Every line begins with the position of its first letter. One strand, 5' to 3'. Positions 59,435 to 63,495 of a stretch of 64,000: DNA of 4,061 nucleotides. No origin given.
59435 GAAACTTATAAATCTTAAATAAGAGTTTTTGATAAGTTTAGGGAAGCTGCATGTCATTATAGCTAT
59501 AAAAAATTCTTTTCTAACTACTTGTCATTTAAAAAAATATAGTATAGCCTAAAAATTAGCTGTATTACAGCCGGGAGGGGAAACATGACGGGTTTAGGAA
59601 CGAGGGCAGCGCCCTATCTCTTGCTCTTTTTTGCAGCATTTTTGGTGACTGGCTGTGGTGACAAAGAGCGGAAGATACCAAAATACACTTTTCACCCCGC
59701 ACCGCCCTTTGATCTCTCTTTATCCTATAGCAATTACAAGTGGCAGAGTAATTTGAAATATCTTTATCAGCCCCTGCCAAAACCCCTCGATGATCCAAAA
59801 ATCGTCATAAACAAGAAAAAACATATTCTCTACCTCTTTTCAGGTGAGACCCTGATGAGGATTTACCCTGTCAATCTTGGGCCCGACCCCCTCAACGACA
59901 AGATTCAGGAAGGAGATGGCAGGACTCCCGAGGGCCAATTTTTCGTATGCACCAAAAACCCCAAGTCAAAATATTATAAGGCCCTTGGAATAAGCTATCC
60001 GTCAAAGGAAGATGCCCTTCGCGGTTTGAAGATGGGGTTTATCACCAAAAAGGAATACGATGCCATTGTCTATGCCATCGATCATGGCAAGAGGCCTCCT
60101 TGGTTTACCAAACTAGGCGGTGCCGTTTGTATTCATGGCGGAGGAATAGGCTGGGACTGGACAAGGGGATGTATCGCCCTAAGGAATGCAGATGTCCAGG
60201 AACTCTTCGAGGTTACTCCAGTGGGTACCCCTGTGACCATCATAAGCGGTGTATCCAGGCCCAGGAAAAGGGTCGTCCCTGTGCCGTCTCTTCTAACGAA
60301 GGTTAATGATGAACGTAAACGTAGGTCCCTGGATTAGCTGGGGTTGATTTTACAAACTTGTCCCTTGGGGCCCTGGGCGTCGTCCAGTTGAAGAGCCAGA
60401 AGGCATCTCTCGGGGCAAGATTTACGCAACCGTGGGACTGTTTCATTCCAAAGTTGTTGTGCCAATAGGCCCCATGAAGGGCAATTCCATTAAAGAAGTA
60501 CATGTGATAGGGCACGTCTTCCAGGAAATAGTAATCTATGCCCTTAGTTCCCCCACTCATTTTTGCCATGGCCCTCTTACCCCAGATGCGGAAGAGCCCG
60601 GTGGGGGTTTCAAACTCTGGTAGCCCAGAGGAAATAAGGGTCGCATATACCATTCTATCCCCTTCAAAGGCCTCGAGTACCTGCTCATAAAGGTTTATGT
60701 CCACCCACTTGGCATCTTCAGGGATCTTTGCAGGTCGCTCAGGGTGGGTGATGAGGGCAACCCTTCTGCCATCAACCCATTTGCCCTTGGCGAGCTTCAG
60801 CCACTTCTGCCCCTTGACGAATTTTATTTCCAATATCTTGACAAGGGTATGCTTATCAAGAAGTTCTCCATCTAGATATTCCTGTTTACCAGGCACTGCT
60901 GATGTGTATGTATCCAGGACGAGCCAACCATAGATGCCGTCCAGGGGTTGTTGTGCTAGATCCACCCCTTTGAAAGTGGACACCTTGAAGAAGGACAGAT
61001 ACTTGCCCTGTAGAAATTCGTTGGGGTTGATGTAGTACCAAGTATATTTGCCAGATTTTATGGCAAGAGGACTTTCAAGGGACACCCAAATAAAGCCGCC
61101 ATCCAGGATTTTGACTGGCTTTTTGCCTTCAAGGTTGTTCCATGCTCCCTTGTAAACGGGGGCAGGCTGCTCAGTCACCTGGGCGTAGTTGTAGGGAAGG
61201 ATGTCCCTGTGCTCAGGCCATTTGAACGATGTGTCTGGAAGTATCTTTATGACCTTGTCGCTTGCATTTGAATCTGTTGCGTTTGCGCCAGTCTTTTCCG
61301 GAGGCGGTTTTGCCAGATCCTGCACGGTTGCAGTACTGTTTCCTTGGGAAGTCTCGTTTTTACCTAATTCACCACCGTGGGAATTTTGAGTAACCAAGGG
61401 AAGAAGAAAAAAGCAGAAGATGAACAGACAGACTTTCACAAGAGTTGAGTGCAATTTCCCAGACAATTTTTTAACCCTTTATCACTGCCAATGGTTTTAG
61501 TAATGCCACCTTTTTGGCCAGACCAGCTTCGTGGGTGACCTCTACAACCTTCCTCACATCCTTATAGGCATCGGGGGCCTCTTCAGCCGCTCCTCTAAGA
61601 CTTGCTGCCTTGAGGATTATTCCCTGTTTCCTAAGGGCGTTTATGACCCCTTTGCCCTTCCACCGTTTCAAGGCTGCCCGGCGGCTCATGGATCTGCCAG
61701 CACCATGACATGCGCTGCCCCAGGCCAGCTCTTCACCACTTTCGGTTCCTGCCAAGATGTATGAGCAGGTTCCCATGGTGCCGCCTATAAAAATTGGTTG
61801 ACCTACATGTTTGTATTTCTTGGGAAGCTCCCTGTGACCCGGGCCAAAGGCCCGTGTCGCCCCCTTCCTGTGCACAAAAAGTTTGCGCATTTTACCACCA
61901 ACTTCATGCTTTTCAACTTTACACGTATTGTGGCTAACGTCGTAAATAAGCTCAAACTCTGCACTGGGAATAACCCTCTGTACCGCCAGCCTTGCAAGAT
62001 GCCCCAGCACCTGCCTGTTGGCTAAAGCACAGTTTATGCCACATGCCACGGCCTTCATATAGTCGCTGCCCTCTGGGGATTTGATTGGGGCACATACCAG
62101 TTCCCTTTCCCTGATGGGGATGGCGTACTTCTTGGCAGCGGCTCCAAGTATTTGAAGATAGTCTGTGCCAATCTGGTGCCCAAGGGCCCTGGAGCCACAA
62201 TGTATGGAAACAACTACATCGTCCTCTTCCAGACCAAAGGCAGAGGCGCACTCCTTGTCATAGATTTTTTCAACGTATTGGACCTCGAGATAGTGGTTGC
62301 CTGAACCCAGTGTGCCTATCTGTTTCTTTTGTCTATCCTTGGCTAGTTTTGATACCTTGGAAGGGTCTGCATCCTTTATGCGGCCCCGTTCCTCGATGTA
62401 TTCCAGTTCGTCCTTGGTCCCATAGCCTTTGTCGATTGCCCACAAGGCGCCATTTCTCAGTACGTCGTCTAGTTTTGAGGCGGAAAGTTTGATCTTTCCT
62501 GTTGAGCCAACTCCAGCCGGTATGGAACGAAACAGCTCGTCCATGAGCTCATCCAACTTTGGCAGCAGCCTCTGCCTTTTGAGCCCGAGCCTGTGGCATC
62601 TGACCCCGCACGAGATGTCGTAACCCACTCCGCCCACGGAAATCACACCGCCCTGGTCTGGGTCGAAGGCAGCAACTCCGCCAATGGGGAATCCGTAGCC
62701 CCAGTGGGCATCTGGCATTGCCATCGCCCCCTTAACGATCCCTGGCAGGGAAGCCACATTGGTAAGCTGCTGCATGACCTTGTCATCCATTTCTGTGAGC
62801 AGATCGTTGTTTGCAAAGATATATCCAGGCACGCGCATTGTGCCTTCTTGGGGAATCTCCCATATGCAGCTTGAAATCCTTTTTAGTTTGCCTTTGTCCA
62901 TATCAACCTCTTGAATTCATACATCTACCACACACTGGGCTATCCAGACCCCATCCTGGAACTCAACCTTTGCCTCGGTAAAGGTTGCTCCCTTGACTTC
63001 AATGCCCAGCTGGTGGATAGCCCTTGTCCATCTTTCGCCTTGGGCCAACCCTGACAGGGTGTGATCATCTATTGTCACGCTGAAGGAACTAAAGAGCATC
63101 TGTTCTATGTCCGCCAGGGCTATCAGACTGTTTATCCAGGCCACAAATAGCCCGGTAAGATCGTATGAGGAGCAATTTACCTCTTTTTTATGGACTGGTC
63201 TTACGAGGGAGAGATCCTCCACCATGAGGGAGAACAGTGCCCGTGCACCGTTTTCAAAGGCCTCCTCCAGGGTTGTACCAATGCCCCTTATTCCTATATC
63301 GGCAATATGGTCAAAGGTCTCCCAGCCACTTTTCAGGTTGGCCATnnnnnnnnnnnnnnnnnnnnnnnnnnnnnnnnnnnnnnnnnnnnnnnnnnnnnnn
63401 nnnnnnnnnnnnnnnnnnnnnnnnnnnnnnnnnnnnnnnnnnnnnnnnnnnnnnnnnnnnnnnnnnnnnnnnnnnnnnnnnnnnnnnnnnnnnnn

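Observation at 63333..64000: Three-helix 'semi-PnuC'-like micro-transporter translationally coupled to an isochorismatase-family hydrolase, in one operon with archease-rtcB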

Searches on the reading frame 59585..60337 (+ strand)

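Call 86: search_protein_families(library=pfam, proteins=[window:59585-60337:+], max_evalue=0.001)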
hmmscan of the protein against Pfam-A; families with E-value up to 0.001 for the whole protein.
window:59585-60337:+ (250 aa): 1 family
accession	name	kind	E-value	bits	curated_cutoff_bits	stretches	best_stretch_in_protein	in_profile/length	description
PF03734.19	YkuD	-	3.5e-20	73.5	23.4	1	72-219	3-146/146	L,D-transpeptidase catalytic domain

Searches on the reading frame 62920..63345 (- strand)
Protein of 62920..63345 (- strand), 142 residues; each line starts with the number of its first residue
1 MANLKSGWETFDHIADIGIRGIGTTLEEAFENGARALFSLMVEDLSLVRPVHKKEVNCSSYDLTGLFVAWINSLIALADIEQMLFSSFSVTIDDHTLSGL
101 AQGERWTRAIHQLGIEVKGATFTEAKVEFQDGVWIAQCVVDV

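Call 3: search_protein_families(library=pfam, proteins=[window:62920-63345:-], max_evalue=10)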
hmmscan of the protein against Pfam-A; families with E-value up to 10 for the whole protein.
seq(142 aa): 2 families
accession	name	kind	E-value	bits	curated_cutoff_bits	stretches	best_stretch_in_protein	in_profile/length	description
PF01951.21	Archease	-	4.5e-36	124.6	25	1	8-142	1-136/136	Archease protein family (MTH1598/TM1083)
PF00306.32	ATP-synt_ab_C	-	0.11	13.3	27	1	81-112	21-52/126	ATP synthase alpha/beta chain, C terminal domain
